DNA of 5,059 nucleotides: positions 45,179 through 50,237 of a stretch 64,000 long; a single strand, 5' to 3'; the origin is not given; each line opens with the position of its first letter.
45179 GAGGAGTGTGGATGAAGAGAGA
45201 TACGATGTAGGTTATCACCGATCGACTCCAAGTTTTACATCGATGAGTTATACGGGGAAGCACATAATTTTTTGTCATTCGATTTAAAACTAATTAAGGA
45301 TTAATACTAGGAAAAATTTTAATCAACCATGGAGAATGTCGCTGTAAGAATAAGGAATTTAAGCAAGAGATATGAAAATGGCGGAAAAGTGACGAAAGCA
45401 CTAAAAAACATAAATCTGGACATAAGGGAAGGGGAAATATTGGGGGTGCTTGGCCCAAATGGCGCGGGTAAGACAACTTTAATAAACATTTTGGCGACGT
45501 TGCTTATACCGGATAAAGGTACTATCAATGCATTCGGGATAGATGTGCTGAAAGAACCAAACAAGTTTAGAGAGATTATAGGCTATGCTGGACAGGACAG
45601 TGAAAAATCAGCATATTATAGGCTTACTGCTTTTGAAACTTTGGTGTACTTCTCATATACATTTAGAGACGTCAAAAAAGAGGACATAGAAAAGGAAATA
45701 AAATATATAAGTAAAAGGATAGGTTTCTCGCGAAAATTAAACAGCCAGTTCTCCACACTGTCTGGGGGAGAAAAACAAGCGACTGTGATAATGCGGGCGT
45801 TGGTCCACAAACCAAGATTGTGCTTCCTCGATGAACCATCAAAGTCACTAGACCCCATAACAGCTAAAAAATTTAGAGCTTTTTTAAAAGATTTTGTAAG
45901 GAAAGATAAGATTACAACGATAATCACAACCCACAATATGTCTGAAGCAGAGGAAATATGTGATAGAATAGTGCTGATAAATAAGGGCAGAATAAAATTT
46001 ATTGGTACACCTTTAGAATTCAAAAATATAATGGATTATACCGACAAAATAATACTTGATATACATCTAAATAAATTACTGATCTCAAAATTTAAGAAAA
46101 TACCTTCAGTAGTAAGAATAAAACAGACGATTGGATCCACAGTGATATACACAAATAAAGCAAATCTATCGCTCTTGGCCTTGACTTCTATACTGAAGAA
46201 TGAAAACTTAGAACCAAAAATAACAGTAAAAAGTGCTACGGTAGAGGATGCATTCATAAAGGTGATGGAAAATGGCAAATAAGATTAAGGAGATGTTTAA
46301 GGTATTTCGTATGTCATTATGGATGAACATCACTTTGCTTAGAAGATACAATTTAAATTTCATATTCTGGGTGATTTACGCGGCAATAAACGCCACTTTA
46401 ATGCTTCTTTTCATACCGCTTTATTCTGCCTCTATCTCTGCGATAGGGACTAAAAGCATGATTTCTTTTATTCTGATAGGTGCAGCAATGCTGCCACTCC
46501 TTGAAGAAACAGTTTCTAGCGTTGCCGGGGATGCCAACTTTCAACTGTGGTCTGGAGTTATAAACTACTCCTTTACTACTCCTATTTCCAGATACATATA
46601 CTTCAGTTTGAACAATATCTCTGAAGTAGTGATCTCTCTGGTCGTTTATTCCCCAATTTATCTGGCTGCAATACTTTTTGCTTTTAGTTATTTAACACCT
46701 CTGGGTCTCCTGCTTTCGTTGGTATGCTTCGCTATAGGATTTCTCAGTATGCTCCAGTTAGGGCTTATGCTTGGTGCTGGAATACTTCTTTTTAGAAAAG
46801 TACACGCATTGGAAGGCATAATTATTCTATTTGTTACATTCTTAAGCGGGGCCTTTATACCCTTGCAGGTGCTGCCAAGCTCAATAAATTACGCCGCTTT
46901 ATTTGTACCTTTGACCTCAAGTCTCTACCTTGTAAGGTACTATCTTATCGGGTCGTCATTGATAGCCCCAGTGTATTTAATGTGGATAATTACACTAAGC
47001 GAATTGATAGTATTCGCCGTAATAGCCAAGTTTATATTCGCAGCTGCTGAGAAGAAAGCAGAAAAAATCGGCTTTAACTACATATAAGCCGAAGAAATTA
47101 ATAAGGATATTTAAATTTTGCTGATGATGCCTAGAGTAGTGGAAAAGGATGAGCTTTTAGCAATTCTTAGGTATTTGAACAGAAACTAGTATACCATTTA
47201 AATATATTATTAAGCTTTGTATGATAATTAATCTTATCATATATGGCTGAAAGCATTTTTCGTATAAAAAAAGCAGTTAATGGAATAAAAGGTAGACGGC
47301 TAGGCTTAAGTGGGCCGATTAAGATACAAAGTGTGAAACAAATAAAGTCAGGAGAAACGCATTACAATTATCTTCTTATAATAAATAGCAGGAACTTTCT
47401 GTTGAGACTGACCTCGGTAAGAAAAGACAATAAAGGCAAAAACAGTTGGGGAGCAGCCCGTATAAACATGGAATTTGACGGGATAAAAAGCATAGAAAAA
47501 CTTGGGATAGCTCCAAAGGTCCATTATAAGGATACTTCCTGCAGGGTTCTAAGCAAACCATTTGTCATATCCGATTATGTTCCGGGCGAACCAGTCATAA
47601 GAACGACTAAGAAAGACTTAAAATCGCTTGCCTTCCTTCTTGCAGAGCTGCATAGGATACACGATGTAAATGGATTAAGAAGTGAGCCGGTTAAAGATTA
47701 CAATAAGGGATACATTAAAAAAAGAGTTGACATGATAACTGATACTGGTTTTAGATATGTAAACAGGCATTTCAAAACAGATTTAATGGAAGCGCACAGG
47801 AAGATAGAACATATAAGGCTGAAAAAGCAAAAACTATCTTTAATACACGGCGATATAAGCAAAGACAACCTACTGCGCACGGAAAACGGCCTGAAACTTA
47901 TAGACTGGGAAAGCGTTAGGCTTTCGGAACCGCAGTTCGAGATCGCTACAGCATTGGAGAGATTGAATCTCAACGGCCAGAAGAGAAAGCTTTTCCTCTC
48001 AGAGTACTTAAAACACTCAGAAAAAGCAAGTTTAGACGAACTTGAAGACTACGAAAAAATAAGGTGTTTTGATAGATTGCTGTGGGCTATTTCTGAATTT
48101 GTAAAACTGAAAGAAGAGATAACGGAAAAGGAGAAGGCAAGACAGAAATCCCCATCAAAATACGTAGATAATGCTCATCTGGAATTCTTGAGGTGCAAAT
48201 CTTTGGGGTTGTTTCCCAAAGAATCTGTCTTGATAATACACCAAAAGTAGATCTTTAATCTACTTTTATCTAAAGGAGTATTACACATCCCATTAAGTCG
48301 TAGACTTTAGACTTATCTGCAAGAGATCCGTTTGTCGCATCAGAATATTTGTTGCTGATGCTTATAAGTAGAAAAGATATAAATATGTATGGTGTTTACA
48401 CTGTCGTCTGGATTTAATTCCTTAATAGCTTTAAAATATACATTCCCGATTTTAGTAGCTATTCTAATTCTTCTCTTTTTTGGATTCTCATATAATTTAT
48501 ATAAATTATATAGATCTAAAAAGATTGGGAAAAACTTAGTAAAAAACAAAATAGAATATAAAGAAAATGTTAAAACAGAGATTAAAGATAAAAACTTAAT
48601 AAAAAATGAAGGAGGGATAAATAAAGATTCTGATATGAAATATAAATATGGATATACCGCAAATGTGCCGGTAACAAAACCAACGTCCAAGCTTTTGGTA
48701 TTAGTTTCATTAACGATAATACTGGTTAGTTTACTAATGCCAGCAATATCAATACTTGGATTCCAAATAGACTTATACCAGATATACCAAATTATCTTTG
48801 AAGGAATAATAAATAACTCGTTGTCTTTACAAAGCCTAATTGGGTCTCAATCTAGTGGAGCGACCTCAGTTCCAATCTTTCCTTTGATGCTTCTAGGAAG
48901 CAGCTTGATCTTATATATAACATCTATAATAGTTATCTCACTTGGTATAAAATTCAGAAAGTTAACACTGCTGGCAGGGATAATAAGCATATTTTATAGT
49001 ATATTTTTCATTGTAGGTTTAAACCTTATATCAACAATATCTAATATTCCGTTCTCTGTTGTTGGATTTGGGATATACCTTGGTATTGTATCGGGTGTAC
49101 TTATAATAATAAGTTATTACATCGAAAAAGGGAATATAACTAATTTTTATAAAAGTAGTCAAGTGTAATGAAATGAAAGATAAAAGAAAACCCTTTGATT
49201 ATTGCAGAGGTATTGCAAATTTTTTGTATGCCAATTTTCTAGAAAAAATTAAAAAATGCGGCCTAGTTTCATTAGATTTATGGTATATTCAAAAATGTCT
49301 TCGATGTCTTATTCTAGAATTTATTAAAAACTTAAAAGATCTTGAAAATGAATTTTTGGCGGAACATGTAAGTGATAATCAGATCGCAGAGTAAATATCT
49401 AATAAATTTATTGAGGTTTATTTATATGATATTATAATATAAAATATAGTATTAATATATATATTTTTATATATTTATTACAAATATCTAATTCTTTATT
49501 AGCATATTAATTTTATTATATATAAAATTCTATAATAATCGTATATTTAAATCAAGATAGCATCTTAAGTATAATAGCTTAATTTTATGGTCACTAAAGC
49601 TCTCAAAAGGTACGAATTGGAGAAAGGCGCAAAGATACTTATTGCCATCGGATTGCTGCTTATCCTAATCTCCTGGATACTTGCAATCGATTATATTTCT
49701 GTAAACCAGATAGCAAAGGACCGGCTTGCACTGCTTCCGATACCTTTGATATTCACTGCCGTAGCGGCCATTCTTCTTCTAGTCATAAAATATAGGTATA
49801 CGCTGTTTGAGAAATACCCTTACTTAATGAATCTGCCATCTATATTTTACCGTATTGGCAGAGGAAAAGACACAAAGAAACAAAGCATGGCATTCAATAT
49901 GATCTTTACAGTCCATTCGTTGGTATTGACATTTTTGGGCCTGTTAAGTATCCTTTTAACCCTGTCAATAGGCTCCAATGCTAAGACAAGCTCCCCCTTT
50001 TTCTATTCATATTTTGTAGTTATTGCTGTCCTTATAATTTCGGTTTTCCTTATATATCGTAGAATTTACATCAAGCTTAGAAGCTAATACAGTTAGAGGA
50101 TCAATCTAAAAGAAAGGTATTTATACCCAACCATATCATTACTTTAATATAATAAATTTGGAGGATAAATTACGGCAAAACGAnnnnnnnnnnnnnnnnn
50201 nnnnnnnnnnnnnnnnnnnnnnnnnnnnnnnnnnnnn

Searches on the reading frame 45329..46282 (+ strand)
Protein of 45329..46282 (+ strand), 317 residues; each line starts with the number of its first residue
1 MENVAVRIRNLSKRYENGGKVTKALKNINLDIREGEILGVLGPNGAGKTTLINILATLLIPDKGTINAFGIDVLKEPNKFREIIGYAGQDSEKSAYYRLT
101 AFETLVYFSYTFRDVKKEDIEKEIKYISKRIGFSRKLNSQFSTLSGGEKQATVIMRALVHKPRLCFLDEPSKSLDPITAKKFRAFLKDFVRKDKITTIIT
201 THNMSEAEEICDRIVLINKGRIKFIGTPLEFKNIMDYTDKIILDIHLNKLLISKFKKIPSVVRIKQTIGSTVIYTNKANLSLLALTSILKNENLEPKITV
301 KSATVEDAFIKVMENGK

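Call 3: search_protein_families(library=pfam, proteins=[window:45329-46282:+], max_evalue=0.1)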
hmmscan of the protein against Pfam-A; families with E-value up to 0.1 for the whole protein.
window:45329-46282:+ (317 aa): 17 families
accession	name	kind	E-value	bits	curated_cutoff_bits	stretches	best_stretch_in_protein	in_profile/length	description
PF00005.33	ABC_tran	-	7.2e-30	104.8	25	1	25-171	1-136/137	ABC transporter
PF13304.12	AAA_21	-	2e-11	45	27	2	38-123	2-87/304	AAA domain, putative AbiEii toxin, Type IV TA system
PF02463.25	SMC_N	-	6.7e-06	26.1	40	1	136-215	135-209/220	RecF/RecN/SMC N terminal domain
PF13175.12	AAA_15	-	1.3e-05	25.5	32.1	1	23-109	12-92/374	AAA ATPase domain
PF13476.12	AAA_23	-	3.2e-05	25.1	27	1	28-145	15-115/201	AAA domain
PF13555.12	AAA_29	-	8.3e-05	22.7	27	1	31-63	18-50/61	P-loop containing region of AAA domain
PF03215.21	Rad17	-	0.00063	20.2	23.8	1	20-90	30-99/186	Rad17 P-loop domain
PF00004.35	AAA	-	0.0033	18.3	21.2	0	40-87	3-53/131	ATPase family associated with various cellular activities (AAA)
PF13558.12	SbcC_Walker_B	-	0.01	16.5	27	0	132-186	21-88/90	SbcC/RAD50-like, Walker B motif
PF13173.12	AAA_14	-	0.011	16.1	27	0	36-72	3-38/129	AAA domain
PF19993.5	DO-GTPase2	-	0.014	15.5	27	1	37-60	2-25/226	Double-GTPase 2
PF03193.22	RsgA_GTPase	-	0.016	15.4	30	0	23-56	95-127/174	RsgA GTPase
PF20720.3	nSTAND3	-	0.016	15.3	27.2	1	22-81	4-58/155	Novel STAND NTPase 3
PF13521.12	AAA_28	-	0.018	15.7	27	1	41-89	5-41/164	AAA domain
PF02186.21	TFIIE_beta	-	0.027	15.1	28.1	0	226-261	16-49/66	TFIIE beta subunit core domain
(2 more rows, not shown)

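Call 5: search_protein_families(library=ncbifam, proteins=[window:45329-46282:+], max_evalue=0.01)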
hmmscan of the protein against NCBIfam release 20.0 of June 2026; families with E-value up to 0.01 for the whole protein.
window:45329-46282:+ (317 aa): 191 families (the best 25 are shown)
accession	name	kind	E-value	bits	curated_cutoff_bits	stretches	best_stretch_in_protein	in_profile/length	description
TIGR01188.1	drrA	subfamily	1.8e-62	211.3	312.45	1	22-312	6-300/302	daunorubicin resistance ABC transporter, ATP-binding protein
NF040933.2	ABC_arch_GlcV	equivalog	2.7e-45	154.8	450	1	4-231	1-229/357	glucose ABC transporter ATP-binding protein GlcV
TIGR03522.1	GldA_ABC_ATP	equivalog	1.5e-43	149.4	402.6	1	5-278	2-266/301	gliding motility-associated ABC transporter ATP-binding subunit GldA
NF033858.1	ABC2_perm_RbbA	equivalog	1.3e-41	142.5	1050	1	3-232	264-485/909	ribosome-associated ATPase/putative transporter RbbA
NF040840.2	tungstate_WtpC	equivalog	2.7e-41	142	440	1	6-230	2-217/347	tungstate ABC transporter ATP-binding protein WtpC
TIGR03265.1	PhnT2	equivalog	9.4e-41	140.2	457.7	1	5-231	4-222/353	putative 2-aminoethylphosphonate ABC transporter ATP-binding protein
TIGR04521.1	ECF_ATPase_2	equivalog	1.2e-40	139.3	330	1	7-256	2-257/279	energy-coupling factor transporter ATPase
NF043075.1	MMSYN1_0197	equivalog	6.4e-40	137.1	550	1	6-233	3-222/341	spermidine/putrescine ABC transporter ATP-binding protein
TIGR00968.1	3a0106s01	subfamily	6.8e-40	137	342.75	1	7-231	2-218/237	sulfate ABC transporter ATP-binding protein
TIGR02315.1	ABC_phnC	equivalog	9e-40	136.6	266.1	1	6-233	2-235/243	phosphonate ABC transporter ATP-binding protein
TIGR04520.1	ECF_ATPase_1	equivalog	1.4e-39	136.1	315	1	6-257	1-249/269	energy-coupling factor transporter ATPase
TIGR04406.1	LPS_export_lptB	equivalog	1.4e-39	135.9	240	1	7-230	3-221/239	LPS export ABC transporter ATP-binding protein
TIGR03864.1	PQQ_ABC_ATP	hypoth_equivalog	6.3e-39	133.8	302.25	1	6-233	2-221/236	ABC transporter, ATP-binding subunit, PQQ-dependent alcohol dehydrogenase system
NF006987.0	PRK09452.1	equivalog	4.2e-38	131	482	1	4-245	16-251/378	spermidine/putrescine ABC transporter ATP-binding protein PotA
NF007027.0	PRK09493.1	equivalog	5.7e-35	120.8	379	1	6-230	2-222/240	glutamine ABC transporter ATP-binding protein GlnQ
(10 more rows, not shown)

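Call 55: search_protein_families(library=padloc, proteins=[window:45329-46282:+], max_evalue=0.001)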
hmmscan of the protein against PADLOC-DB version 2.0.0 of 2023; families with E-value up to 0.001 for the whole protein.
window:45329-46282:+ (317 aa): 20 families
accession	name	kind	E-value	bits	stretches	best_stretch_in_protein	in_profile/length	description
PDLC04135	mad3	-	1.1e-32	112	2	104-227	222-350/374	mads_3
PDLC04140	mad8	-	3.3e-14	51.1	1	22-207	14-237/314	mads_8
PDLC02914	ATPase-Toprim_I-B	-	8.9e-13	46.2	2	99-204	143-245/443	-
PDLC02980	AriA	-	9.9e-10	36.9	2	107-204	166-300/304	-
PDLC00293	PtuA1|PtuA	-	2.3e-09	34.8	1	112-203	283-382/527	AAA ATPase domain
PDLC02335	AbiLi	-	1.2e-08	32.4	1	38-135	79-143/326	AbiLi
PDLC04164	AriA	-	3.7e-08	31.2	1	119-204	150-233/253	-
PDLC04235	PDC-M01A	-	3.8e-07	27.3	1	111-203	321-412/510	-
PDLC00273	PtuA1|PtuA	-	1.1e-05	22.7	0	104-202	167-264/375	AAA ATPase domain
PDLC02979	AriA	-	1.4e-05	23.1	0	23-62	12-50/373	-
PDLC00082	GajA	-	1.6e-05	21.5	0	25-86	14-74/694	AAA ATPase domain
PDLC04236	PDC-M01A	-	1.7e-05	22.1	0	132-203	217-291/388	-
PDLC03859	LmuB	-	7.3e-05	20.1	0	28-79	17-75/611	-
PDLC04179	HEC-01A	-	9.6e-05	19.6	1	93-219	292-417/459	-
PDLC02128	Csn2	-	0.00029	18.3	1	108-220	117-214/305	-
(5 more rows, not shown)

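Call 74: search_solved_structures(query=window:45329-46282:+, max_evalue=1e-30)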
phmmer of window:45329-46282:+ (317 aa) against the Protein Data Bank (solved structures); distinct sequences matched with E-value up to 1e-30: 56.
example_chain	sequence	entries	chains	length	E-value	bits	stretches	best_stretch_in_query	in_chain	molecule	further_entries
7w01_A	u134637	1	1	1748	2e-51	178.1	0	5-248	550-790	Phospholipid-transporting ATPase ABCA3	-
7lkp_A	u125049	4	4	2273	6.7e-51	176.4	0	6-235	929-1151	Retinal-specific phospholipid-transporting ATPase ABCA4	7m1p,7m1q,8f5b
7e7i_A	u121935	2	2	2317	7e-51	176.4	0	6-235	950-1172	Retinal-specific phospholipid-transporting ATPase ABCA4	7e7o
7w02_A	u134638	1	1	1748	1.4e-50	175.4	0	5-248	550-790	Phospholipid-transporting ATPase ABCA3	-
7lkz_A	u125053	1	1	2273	4.6e-50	173.7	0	6-235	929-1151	Retinal-specific phospholipid-transporting ATPase ABCA4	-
7e7q_A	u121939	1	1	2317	4.9e-50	173.6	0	6-235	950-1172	Retinal-specific phospholipid-transporting ATPase ABCA4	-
7tby_A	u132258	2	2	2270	8.9e-48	166.2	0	5-235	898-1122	ATP-binding cassette, sub-family A (ABC1), member 1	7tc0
7tbz_A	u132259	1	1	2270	8.9e-48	166.2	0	5-235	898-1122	ATP-binding cassette, sub-family A (ABC1), member 1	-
7tdt_A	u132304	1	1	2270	8.9e-48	166.2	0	5-235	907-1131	Phospholipid-transporting ATPase ABCA1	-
5xjy_A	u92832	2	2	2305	9.1e-48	166.1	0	5-235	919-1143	ATP-binding cassette sub-family A member 1 | Phospholipid-transporting ATPase ABCA1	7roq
7tbw_A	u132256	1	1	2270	6.1e-47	163.4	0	5-235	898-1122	ATP-binding cassette, sub-family A (ABC1), member 1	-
8edw_A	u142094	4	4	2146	3.1e-45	157.8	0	7-233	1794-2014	Phospholipid-transporting ATPase ABCA7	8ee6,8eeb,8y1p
8s7v_K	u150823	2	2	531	5.9e-45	156.9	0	5-239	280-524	Glycine betaine/carnitine/choline transport ATP-binding protein OpuCA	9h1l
8eop_A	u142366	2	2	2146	2.2e-44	155.1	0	7-233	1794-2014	Phospholipid-transporting ATPase ABCA7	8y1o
1vpl_A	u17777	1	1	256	1.2e-41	146.1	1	7-233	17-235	ABC transporter, ATP-binding protein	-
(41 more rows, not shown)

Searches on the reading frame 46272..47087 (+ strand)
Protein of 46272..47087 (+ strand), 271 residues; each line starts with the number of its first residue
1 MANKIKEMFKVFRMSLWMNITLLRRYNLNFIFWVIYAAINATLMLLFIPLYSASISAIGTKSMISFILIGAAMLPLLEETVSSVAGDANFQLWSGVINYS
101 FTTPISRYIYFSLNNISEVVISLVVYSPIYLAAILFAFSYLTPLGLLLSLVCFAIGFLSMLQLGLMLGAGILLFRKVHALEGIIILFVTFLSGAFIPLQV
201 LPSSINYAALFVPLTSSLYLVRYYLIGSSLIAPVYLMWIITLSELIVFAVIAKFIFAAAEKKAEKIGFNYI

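Call 3: search_protein_families(library=pfam, proteins=[window:46272-47087:+], max_evalue=0.1)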
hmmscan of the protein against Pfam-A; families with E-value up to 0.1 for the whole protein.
window:46272-47087:+ (271 aa): 1 family
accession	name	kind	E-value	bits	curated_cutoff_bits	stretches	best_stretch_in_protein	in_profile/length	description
PF01061.29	ABC2_membrane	-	0.0012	18.9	26.9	1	24-224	8-209/211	ABC-2 type transporter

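Call 5: search_protein_families(library=ncbifam, proteins=[window:46272-47087:+], max_evalue=0.01)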
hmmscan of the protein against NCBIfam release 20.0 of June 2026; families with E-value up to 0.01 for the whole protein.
window:46272-47087:+ (271 aa): 1 family
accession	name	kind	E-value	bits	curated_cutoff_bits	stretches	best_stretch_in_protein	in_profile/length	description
TIGR01247.1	drrB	subfamily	3.1e-07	30.3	223.05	1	102-256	84-236/236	daunorubicin resistance ABC transporter membrane protein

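Call 45: find_related_loci(query=window:46272-47087:+, collection=metagenome_contigs, flank=10000)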
Query window:46272-47087:+ (271 aa) in metagenome_contigs; peptide patterns used: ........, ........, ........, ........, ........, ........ (x = any residue, [..] = any of these).
600 stretches matched a pattern, but none encodes a relative of the query by tblastn (E <= 1e-3).

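Call 55: search_protein_families(library=padloc, proteins=[window:46272-47087:+], max_evalue=0.001)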
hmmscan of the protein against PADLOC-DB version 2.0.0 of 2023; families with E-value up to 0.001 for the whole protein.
window:46272-47087:+ (271 aa): 0 families

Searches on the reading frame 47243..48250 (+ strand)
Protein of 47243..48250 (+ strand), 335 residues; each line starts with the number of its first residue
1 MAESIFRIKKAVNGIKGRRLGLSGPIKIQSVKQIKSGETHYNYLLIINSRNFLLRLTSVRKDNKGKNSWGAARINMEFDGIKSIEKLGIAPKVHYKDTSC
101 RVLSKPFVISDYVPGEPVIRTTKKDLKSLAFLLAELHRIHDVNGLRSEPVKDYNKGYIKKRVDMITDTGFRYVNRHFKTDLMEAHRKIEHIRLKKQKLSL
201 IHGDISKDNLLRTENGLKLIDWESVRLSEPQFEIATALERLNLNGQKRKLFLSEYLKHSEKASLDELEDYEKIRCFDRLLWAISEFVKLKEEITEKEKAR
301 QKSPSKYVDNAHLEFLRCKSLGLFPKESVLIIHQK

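Call 3: search_protein_families(library=pfam, proteins=[window:47243-48250:+], max_evalue=0.1)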
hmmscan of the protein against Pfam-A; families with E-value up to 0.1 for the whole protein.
window:47243-48250:+ (335 aa): 4 families
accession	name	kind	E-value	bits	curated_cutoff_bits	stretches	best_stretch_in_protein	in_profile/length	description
PF01636.29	APH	-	8.4e-18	65.4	23.2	1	31-259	2-229/239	Phosphotransferase enzyme family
PF01633.27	Choline_kinase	-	4.5e-05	23.4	29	1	177-238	141-204/300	Choline/ethanolamine kinase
PF01163.29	RIO1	-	0.00048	20.2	22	1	187-231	112-158/187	RIO domain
PF03881.20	Fructosamin_kin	-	0.0019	17.9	22.4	0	25-217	16-207/288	Fructosamine kinase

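Call 5: search_protein_families(library=ncbifam, proteins=[window:47243-48250:+], max_evalue=0.01)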
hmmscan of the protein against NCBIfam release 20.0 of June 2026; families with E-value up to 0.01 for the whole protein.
window:47243-48250:+ (335 aa): 9 families
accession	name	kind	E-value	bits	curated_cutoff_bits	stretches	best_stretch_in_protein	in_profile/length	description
TIGR02721.1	ycfN_thiK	equivalog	3.6e-14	52.5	299.45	1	59-268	24-214/256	thiamine kinase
NF041256.1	GntI_guanitoxin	equivalog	7e-14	51.8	357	1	31-283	18-259/282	guanitoxin biosynthesis pre-guanitoxin N-oxide kinase GntI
NF046102.1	CellCycRegCcrZ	equivalog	7.6e-08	32.1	400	1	190-274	145-229/260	cell cycle regulator CcrZ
NF007620.0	PRK10271.1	equivalog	6.3e-06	26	206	1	103-236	82-201/274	thiamine kinase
NF003558.0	PRK05231.1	equivalog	9.5e-06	24.8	271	1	28-275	24-257/322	homoserine kinase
TIGR02906.1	spore_CotS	subfamily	2.9e-05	23.2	172.7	0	191-241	181-231/314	CotS family spore coat protein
NF008738.0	PRK11768.1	equivalog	8.2e-05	22.1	194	1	69-226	63-224/327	serine/threonine protein kinase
NF038156.1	lant_syn_V_LxmK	equivalog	0.0003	20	315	1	182-231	176-224/347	class V lanthionine synthetase subunit LxmK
NF033068.1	APH_3p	equivalog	0.0022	17.5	205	1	109-257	82-237/255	APH(3') family aminoglycoside O-phosphotransferase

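Call 55: search_protein_families(library=padloc, proteins=[window:47243-48250:+], max_evalue=0.001)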
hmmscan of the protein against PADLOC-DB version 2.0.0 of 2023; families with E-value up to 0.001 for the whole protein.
window:47243-48250:+ (335 aa): 0 families

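Call 70: find_related_loci(query=window:47243-48250:+, collection=viral_contigs, flank=10000)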
Query window:47243-48250:+ (335 aa) in viral_contigs; peptide patterns used: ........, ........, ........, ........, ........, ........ (x = any residue, [..] = any of these).
27 stretches matched a pattern, but none encodes a relative of the query by tblastn (E <= 1e-3).

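Call 73: search_solved_structures(query=window:47243-48250:+, max_evalue=0.01)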
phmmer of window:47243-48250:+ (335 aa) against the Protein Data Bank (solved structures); distinct sequences matched with E-value up to 0.01: 1.
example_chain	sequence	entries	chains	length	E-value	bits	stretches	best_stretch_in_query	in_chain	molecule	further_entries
4r77_B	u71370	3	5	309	0.00096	21.8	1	84-283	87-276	Choline kinase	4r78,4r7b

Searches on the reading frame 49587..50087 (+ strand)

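Call 38: search_protein_families(library=pfam, proteins=[window:49587-50087:+], max_evalue=0.01)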
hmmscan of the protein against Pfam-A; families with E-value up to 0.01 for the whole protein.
window:49587-50087:+ (166 aa): 1 family
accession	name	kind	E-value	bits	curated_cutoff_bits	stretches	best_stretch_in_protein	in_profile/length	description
PF07332.16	Phage_holin_3_6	-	0.00043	20.8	28.4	0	97-164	29-94/116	Putative Actinobacterial Holin-X, holin superfamily III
